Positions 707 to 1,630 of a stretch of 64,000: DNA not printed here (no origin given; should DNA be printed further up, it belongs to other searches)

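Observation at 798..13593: Candidate TetR regulon defined by a 16-bp operator linking a thiolase to the DUF1302-YCF48-RND and DUF1329 uptake genes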

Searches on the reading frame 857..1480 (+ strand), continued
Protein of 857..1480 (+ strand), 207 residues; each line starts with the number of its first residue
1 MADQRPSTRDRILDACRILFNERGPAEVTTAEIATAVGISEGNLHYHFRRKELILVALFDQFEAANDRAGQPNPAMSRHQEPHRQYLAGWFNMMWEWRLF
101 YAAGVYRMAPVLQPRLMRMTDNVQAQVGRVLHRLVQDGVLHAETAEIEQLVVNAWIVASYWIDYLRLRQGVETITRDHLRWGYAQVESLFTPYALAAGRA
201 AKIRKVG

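Call 34: find_encoding_contigs(protein=P0066, flank=10000, max_places=1)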
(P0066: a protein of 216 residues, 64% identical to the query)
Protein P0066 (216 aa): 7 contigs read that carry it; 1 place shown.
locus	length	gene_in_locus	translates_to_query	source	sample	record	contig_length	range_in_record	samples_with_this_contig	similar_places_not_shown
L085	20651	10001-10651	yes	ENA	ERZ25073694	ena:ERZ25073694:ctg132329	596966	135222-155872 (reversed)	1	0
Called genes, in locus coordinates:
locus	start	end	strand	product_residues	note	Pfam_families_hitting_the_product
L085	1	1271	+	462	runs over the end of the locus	-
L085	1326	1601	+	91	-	-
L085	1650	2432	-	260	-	PF00106:adh_short, PF23441:SDR, PF08659:KR, PF13561:adh_short_C2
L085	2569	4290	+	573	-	PF00501:AMP-binding, PF13193:AMP-binding_C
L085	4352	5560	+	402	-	PF02771:Acyl-CoA_dh_N, PF02770:Acyl-CoA_dh_M, PF00441:Acyl-CoA_dh_1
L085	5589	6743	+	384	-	PF02771:Acyl-CoA_dh_N, PF02770:Acyl-CoA_dh_M, PF00441:Acyl-CoA_dh_1, PF08028:Acyl-CoA_dh_2 (faint)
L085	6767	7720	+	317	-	PF07885:Ion_trans_2, PF17655:IRK_C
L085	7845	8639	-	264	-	PF00106:adh_short, PF13561:adh_short_C2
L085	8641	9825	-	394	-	PF00108:Thiolase_N, PF02803:Thiolase_C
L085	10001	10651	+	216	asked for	PF00440:TetR_N, PF13972:TetR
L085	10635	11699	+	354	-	PF01636:APH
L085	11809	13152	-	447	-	PF07044:DUF1329, PF17131:TP_0789-like (faint)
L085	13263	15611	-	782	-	PF03176:MMPL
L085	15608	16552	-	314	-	PF14870:PSII_BNR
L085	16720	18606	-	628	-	PF06980:DUF1302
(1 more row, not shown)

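Call 35: find_encoding_contigs(protein=P0080, flank=10000, max_places=1)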
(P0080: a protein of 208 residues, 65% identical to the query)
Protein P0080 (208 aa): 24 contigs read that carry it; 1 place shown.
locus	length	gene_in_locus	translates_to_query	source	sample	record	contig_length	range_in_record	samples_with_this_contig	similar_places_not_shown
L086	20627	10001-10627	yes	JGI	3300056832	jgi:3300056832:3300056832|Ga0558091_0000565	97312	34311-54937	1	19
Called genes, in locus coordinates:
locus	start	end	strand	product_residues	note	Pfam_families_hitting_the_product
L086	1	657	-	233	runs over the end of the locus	PF01863:YgjP-like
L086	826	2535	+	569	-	PF00501:AMP-binding, PF13193:AMP-binding_C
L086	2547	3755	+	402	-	PF02771:Acyl-CoA_dh_N, PF02770:Acyl-CoA_dh_M, PF00441:Acyl-CoA_dh_1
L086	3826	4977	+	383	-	PF02771:Acyl-CoA_dh_N, PF02770:Acyl-CoA_dh_M, PF00441:Acyl-CoA_dh_1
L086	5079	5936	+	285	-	PF07885:Ion_trans_2, PF17655:IRK_C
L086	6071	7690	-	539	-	PF00732:GMC_oxred_N, PF00890:FAD_binding_2 (faint), PF01266:DAO (weak), PF05199:GMC_oxred_C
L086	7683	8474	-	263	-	PF00106:adh_short, PF08659:KR, PF13561:adh_short_C2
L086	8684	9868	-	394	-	PF00108:Thiolase_N, PF02803:Thiolase_C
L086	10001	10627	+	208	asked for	PF00440:TetR_N, PF13972:TetR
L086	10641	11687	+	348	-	PF01636:APH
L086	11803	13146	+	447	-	PF07044:DUF1329, PF17131:TP_0789-like (weak)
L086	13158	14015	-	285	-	PF00494:SQS_PSY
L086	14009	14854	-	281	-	PF00494:SQS_PSY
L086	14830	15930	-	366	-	PF13506:Glyco_transf_21, PF00535:Glycos_transf_2, PF13641:Glyco_tranf_2_3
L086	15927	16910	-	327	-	PF01073:3Beta_HSD, PF01370:Epimerase, PF02719:Polysacc_synt_2 (faint), PF04321:RmlD_sub_bind, PF05368:NmrA, PF13460:NAD_binding_10, PF16363:GDP_Man_Dehyd, PF07993:NAD_binding_4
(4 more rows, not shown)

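Call 36: find_encoding_contigs(protein=P0100, flank=10000, max_places=1)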
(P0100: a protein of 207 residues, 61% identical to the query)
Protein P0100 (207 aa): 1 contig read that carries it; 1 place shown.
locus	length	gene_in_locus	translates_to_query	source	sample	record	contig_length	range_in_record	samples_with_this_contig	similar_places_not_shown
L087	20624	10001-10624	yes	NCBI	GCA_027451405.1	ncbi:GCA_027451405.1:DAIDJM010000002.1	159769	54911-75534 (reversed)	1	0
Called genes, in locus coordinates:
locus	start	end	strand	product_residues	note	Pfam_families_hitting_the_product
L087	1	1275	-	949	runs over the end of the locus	PF08450:SGL (faint), PF25174:Beta-prop_THOC3 (faint), PF10282:Lactonase (weak), PF04185:Phosphoesterase (weak)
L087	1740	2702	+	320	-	PF02541:Ppx-GppA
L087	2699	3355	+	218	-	PF01728:FtsJ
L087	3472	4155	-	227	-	PF02535:Zip (faint)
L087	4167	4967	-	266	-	PF01904:DUF72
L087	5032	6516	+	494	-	PF00478:IMPDH, PF00571:CBS, PF03060:NMO (weak), PF01070:FMN_dh (weak)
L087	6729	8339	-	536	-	PF00732:GMC_oxred_N, PF00890:FAD_binding_2 (faint), PF05834:Lycopene_cycl (weak), PF05199:GMC_oxred_C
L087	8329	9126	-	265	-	PF00106:adh_short, PF08659:KR (weak), PF13561:adh_short_C2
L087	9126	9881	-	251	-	PF00108:Thiolase_N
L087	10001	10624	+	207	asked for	PF00440:TetR_N, PF13972:TetR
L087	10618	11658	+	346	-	PF01636:APH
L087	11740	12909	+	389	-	PF25919:BSH_CusB (faint), PF25917:BSH_RND, PF25973:BSH_CzcB (faint), PF25876:HH_MFP_RND, PF25944:Beta-barrel_RND, PF25967:RND-MFP_C, PF25989:YknX_C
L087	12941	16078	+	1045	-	PF00873:ACR_tran, PF03176:MMPL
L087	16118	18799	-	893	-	PF03176:MMPL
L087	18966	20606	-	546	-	PF18158:AidB_N, PF02770:Acyl-CoA_dh_M, PF00441:Acyl-CoA_dh_1, PF08028:Acyl-CoA_dh_2, PF22924:ACOX_C_alpha1 (weak)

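Call 37: find_encoding_contigs(protein=P0112, flank=10000, max_places=1)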
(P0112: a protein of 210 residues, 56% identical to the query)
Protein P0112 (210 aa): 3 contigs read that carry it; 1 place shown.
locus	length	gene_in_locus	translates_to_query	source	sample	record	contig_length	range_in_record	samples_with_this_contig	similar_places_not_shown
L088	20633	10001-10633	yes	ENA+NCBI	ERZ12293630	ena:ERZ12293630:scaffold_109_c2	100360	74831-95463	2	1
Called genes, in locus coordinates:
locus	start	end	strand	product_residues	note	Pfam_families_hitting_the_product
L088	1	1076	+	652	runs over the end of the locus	PF00144:Beta-lactamase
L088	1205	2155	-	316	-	PF21783:YNCE, PF23414:Beta-prop_EML_2, PF02239:Cytochrom_D1 (faint), PF05096:Glu_cyclase_2 (faint), PF12894:ANAPC4_WD40 (faint), PF23381:Beta-prop_IFT122_1st (weak), PF25174:Beta-prop_THOC3, PF13360:PQQ_2 (weak), +5 more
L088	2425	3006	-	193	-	PF08511:COQ9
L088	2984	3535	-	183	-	PF01327:Pep_deformylase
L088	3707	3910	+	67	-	PF01165:Ribosomal_S21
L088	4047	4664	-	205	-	PF01066:CDP-OH_P_transf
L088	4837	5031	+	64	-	-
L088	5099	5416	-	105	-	-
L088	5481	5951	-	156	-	PF11911:DUF3429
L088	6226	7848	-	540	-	PF00732:GMC_oxred_N, PF00890:FAD_binding_2 (faint), PF01266:DAO, PF05834:Lycopene_cycl (weak), PF13450:NAD_binding_8 (faint), PF05199:GMC_oxred_C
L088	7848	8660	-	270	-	PF00106:adh_short, PF08659:KR (faint), PF13561:adh_short_C2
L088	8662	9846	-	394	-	PF00108:Thiolase_N, PF02803:Thiolase_C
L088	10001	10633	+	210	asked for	PF12840:HTH_20 (faint), PF00440:TetR_N, PF13972:TetR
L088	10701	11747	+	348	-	PF01636:APH, PF02958:EcKL (weak)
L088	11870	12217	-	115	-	-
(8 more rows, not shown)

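Call 55: search_solved_structures(query=L081:4351-5559:+, max_evalue=1e-20)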
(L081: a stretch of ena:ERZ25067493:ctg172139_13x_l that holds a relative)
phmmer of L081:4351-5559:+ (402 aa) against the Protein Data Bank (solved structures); distinct sequences matched with E-value up to 1e-20: 39.
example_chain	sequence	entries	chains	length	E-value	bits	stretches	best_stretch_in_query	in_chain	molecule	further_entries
4x28_A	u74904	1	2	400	1.5e-55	191.9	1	2-349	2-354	Acyl-CoA dehydrogenase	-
6wy8_B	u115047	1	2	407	1e-47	166.1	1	1-309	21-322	Acyl-CoA dehydrogenase domain protein Tcur3483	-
6wy9_A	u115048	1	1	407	1e-47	166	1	1-309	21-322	Acyl-CoA dehydrogenase domain protein Tcur3483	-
2pg0_A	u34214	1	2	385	3.2e-34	121.6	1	10-250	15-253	Acyl-CoA dehydrogenase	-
8w0t_A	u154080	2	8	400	6e-34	120.7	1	5-258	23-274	Long-chain specific acyl-CoA dehydrogenase, mitochondrial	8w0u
8w0z_A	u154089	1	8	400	1.5e-33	119.4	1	5-258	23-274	Long-chain specific acyl-CoA dehydrogenase, mitochondrial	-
1ukw_A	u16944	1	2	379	4.2e-31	111.4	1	43-346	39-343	acyl-CoA dehydrogenase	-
4iv6_A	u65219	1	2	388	5.4e-31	111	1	5-293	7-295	Acyl-CoA dehydrogenase FadE3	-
8hk0_A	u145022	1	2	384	1.2e-30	109.9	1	4-249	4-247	Acyl-CoA dehydrogenase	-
4u83_A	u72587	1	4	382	1.4e-30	109.6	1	11-344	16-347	Acyl-CoA dehydrogenase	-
3pfd_A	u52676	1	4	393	3.5e-30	108.3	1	6-344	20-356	Acyl-CoA dehydrogenase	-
1egc_A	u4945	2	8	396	5.4e-30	107.7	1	51-338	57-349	MEDIUM CHAIN ACYL-COA DEHYDROGENASE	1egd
7w0j_A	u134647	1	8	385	1.6e-29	106.2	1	4-344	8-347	Acyl-CoA dehydrogenase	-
8i4p_A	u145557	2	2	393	1.7e-29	106.1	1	4-344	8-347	Acyl-CoA dehydrogenase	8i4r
4p13_A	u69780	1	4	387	5.6e-29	104.4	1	51-339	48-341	Medium-chain specific acyl-CoA dehydrogenase, mitochondrial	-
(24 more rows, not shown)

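Call 56: search_solved_structures(query=L081:5587-6741:+, max_evalue=1e-20)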
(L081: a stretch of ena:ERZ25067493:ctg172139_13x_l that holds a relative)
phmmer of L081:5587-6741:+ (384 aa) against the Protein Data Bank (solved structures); distinct sequences matched with E-value up to 1e-20: 42.
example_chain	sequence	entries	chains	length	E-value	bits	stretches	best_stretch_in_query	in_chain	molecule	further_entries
6wy8_A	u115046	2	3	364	3.1e-37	131.8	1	1-371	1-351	Acyl-CoA dehydrogenase domain protein Tcur3481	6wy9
4kto_A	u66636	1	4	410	5.6e-37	130.9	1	2-367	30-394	isovaleryl-CoA dehydrogenase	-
4o5m_A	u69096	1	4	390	4.5e-35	124.7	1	1-366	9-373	Isovaleryl-CoA dehydrogenase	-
6fah_C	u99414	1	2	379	1.2e-33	120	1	35-359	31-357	Caffeyl-CoA reductase-Etf complex subunit CarC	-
4l1f_A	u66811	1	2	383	1.3e-32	116.6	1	1-373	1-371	Acyl-CoA dehydrogenase domain protein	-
1jqi_A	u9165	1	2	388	1.5e-30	109.8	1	46-368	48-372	short chain acyl-CoA dehydrogenase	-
9jq4_A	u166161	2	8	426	2e-30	109.3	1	7-367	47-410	Isovaleryl-CoA dehydrogenase, mitochondrial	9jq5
6cxt_B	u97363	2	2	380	2.6e-30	109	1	36-356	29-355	Butyryl-CoA dehydrogenase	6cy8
1ivh_A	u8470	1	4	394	7.5e-30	107.5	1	7-368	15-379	ISOVALERYL-COA DEHYDROGENASE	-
8sgr_A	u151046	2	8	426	9.9e-30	107.1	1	7-367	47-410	Isovaleryl-CoA dehydrogenase, mitochondrial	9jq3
7y0a_A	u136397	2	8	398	1.6e-29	106.4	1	46-368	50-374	Short-chain specific acyl-CoA dehydrogenase, mitochondrial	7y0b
8sgs_A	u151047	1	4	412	1.8e-29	106.2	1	46-368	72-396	Short-chain specific acyl-CoA dehydrogenase, mitochondrial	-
2vig_A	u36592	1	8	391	7.3e-29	104.2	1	46-368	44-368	SHORT-CHAIN SPECIFIC ACYL-COA DEHYDROGENASE,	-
1buc_A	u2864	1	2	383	1.2e-28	103.5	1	36-368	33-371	BUTYRYL-COA DEHYDROGENASE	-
6af6_A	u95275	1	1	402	1.3e-28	103.4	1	1-365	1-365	L-prolyl-[peptidyl-carrier protein] dehydrogenase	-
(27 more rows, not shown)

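Call 63: find_encoding_contigs(protein=window:857-1480:+, flank=10000, max_places=2)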
Protein window:857-1480:+ (207 aa): no gene with exactly this product is on record in the collection.

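Call 65: search_protein_families(library=ncbifam, proteins=[L084:11548-12234:+, L084:12245-13699:+], max_evalue=0.01)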
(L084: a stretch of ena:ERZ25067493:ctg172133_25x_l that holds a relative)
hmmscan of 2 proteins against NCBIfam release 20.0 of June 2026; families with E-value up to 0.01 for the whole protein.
L084:11548-12234:+ (228 aa): 2 families
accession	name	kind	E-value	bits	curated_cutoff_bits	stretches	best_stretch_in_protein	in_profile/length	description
TIGR01352.1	tonB_Cterm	subfamily_domain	8.8e-05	22.8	27.1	1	162-226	10-73/76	TonB family protein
TIGR02794.1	tolA_full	equivalog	0.0019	17.5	59.45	1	124-214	257-348/362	cell envelope integrity protein TolA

L084:12245-13699:+ (484 aa): 0 families

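Call 66: search_protein_families(library=pfam, proteins=[L084:11548-12234:+, L084:12245-13699:+, L084:10675-11535:+], max_evalue=0.01)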
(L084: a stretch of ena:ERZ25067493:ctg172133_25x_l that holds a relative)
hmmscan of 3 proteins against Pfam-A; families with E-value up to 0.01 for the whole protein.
L084:11548-12234:+ (228 aa): 1 family
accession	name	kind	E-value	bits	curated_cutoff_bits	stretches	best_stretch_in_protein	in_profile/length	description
PF13103.11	TonB_2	-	5.4e-05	23.7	22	1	139-219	2-80/85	TonB C terminal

L084:12245-13699:+ (484 aa): 1 family
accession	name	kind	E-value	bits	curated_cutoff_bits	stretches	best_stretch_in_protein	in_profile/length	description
PF07007.17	LprI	-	0.0035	18.2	22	1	49-128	8-105/106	Lysozyme inhibitor LprI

L084:10675-11535:+ (286 aa): 6 families
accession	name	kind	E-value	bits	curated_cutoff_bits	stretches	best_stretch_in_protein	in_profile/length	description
PF13561.12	adh_short_C2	-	4.3e-58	197.1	27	1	16-257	6-236/236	Enoyl-(Acyl carrier protein) reductase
PF00106.31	adh_short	-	1.3e-51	175.3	26.6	1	7-192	1-189/195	short chain dehydrogenase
PF08659.16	KR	-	1.6e-07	31.9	22.6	1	10-159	4-156/180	KR domain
PF23441.1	SDR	-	1.2e-05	25.3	27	1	3-256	4-255/258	SDR-like rossmann domain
PF00107.32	ADH_zinc_N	-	3.6e-05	24.2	31.8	1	17-97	1-75/129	Zinc-binding dehydrogenase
PF18821.6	LPD7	-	0.0013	19.1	27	0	24-85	20-79/92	Large polyvalent protein-associated domain 7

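Call 70: search_solved_structures(query=window:857-1480:+, max_evalue=1e-8, show_alignments=3)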
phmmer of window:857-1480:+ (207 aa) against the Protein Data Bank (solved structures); distinct sequences matched with E-value up to 1e-8: 4.
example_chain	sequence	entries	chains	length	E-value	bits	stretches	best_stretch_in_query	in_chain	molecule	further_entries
3rh2_A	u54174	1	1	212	1.3e-25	93.7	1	7-195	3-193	Hypothetical TetR-like transcriptional regulator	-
3nnr_A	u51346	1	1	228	8.9e-21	77.9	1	7-195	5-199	Transcriptional regulator, TetR family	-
3vpr_A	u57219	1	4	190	1.4e-09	41.3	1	7-143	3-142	Transcriptional regulator, TetR family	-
3dpj_A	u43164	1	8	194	8.3e-09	38.8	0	6-58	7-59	Transcription regulator, TetR family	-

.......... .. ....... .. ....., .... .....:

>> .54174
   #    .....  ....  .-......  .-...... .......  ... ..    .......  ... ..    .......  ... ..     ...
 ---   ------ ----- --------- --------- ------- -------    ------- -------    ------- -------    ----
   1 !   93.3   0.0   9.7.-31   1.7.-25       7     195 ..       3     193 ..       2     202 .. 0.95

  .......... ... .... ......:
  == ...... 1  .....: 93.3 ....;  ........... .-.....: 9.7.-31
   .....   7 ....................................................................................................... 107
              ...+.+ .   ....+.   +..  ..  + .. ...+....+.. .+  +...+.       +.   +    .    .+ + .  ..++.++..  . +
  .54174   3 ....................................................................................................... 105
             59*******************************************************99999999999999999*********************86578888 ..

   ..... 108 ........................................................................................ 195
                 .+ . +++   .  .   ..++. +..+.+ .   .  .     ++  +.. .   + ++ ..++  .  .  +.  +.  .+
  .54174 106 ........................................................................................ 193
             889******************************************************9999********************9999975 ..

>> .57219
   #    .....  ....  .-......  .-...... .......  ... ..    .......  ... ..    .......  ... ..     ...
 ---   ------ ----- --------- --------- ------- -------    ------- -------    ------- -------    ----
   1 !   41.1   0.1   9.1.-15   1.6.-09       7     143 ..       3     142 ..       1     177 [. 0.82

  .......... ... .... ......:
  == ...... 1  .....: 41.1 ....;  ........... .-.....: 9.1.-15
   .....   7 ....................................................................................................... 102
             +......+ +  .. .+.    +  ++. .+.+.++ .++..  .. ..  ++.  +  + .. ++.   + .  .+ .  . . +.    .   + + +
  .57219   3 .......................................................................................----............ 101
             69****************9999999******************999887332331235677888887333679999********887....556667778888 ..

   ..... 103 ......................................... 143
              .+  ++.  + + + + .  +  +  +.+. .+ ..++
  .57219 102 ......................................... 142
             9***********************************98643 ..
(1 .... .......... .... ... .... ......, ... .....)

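Call 76: find_encoding_contigs(protein=P0004, flank=10000, max_places=1)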
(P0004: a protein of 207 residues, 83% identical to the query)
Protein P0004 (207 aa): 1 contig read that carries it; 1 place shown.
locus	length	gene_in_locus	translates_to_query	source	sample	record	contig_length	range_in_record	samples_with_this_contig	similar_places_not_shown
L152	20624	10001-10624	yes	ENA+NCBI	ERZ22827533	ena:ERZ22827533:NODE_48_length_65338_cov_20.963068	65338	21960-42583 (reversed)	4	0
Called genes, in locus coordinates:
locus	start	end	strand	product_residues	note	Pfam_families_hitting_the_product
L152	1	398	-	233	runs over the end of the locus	PF01863:YgjP-like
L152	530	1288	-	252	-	PF00702:Hydrolase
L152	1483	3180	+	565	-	PF00501:AMP-binding, PF13193:AMP-binding_C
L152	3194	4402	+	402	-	PF02771:Acyl-CoA_dh_N, PF02770:Acyl-CoA_dh_M, PF00441:Acyl-CoA_dh_1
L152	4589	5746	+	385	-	PF02771:Acyl-CoA_dh_N, PF02770:Acyl-CoA_dh_M, PF00441:Acyl-CoA_dh_1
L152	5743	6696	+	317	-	PF01007:IRK (faint), PF07885:Ion_trans_2, PF17655:IRK_C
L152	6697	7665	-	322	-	PF00077:RVP (faint), PF09668:Asp_protease (faint), PF13650:Asp_protease_2, PF13975:gag-asp_proteas, PF13650:Asp_protease_2, PF13975:gag-asp_proteas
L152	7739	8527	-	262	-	PF00106:adh_short, PF08659:KR (weak), PF13561:adh_short_C2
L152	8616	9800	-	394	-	PF00108:Thiolase_N, PF02803:Thiolase_C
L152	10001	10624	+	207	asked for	PF00440:TetR_N, PF13972:TetR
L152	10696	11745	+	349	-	PF01636:APH, PF02958:EcKL (faint)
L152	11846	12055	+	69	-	-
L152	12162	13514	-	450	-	PF07044:DUF1329, PF17131:TP_0789-like (faint)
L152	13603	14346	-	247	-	PF11967:RecO_N, PF02565:RecO_C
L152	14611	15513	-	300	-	PF00009:GTP_EFTU (weak), PF01926:MMR_HSR1, PF02421:FeoB_N, PF00350:Dynamin_N (faint), PF07650:KH_2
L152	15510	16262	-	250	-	PF14622:Ribonucleas_3_3, PF00636:Ribonuclease_3, PF00035:dsrm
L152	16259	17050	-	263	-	PF10502:Peptidase_S26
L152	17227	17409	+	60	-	-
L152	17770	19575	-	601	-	PF00654:Voltage_CLC, PF00571:CBS (faint)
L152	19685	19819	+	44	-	-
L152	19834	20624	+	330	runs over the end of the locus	PF08240:ADH_N, PF00107:ADH_zinc_N, PF13602:ADH_zinc_N_2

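Call 78: search_protein_representatives(protein=window:857-1480:+)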
Query: 207 residues. Proteins with E-value up to 0.001 (for the whole library): 3789; up to 1e-10: 413; up to 1e-30: 21. The best 150 are listed.
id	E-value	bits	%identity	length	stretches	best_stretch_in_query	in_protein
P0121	1.7e-59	217.4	53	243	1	4-195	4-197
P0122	8.6e-59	215.1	52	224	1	4-197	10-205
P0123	1.2e-48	182.0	60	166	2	6-108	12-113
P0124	3.9e-44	167.3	45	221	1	7-203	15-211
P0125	6.9e-43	163.2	44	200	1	1-194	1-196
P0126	2.4e-41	158.2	42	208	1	6-195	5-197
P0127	5.1e-41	157.1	45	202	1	4-195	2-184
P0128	1.4e-40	155.6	42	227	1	6-201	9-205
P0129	3.5e-40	154.3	39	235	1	7-203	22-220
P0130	1.6e-39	152.2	39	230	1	2-200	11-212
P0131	6.3e-39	150.2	66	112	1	94-196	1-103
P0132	7.3e-39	150.0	37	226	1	6-195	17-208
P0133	1.6e-37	145.7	44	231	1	1-199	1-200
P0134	3.9e-37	144.4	42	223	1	5-195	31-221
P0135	2.7e-36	141.7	41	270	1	4-199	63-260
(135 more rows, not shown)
